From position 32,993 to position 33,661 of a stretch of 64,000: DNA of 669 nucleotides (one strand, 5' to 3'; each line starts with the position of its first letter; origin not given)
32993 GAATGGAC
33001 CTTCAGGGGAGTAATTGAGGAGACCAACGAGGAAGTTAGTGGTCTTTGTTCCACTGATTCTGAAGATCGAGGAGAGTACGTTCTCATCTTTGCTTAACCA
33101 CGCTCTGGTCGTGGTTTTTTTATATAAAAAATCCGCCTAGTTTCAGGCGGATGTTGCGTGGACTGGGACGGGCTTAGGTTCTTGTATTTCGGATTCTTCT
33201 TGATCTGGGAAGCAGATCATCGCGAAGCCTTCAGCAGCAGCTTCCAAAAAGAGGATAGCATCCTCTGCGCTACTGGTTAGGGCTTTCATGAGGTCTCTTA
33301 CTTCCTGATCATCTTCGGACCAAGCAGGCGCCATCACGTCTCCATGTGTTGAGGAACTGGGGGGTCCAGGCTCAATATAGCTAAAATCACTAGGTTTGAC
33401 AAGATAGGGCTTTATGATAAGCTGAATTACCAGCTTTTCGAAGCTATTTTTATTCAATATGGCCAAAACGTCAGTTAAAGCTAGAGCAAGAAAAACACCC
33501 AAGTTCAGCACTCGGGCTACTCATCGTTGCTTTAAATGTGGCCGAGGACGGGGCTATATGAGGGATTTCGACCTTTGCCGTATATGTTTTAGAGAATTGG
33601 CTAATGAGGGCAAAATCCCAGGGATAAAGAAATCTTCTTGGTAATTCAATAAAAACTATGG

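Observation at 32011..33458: Three cassette genes wedged between rplE and rpsN with palindromic operator-like dyads on the first promoter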

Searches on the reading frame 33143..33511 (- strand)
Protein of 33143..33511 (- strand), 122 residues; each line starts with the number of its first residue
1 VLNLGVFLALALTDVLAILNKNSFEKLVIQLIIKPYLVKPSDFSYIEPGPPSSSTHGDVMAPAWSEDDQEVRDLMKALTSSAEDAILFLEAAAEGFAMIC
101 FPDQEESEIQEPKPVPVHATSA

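Call 6: search_protein_families(library=pfam, proteins=[window:33143-33511:-], max_evalue=1)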
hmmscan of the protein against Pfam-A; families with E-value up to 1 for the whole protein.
window:33143-33511:- (122 aa): 0 families

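Call 64: list_cluster_members(proteins=[window:33143-33511:-, window:33143-33334:-, window:32804-33097:+, window:32717-33097:+, P0047])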
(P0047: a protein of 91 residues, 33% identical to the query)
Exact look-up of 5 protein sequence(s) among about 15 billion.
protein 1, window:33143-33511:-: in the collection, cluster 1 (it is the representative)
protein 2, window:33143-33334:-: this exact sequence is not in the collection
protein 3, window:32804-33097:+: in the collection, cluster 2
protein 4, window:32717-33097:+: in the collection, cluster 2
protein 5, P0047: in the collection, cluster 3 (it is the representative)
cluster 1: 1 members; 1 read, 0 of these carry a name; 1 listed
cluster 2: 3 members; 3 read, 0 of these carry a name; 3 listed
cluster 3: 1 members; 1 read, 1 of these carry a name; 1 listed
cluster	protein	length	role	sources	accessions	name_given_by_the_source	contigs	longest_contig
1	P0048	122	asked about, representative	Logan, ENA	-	-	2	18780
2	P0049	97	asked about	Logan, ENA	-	-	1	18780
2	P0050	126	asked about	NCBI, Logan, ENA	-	-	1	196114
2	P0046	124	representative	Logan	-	-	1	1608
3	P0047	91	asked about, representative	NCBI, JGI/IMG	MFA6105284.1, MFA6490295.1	MAG: hypothetical protein WC725_01640 [Patescibacteria group bacterium] | hypothetical protein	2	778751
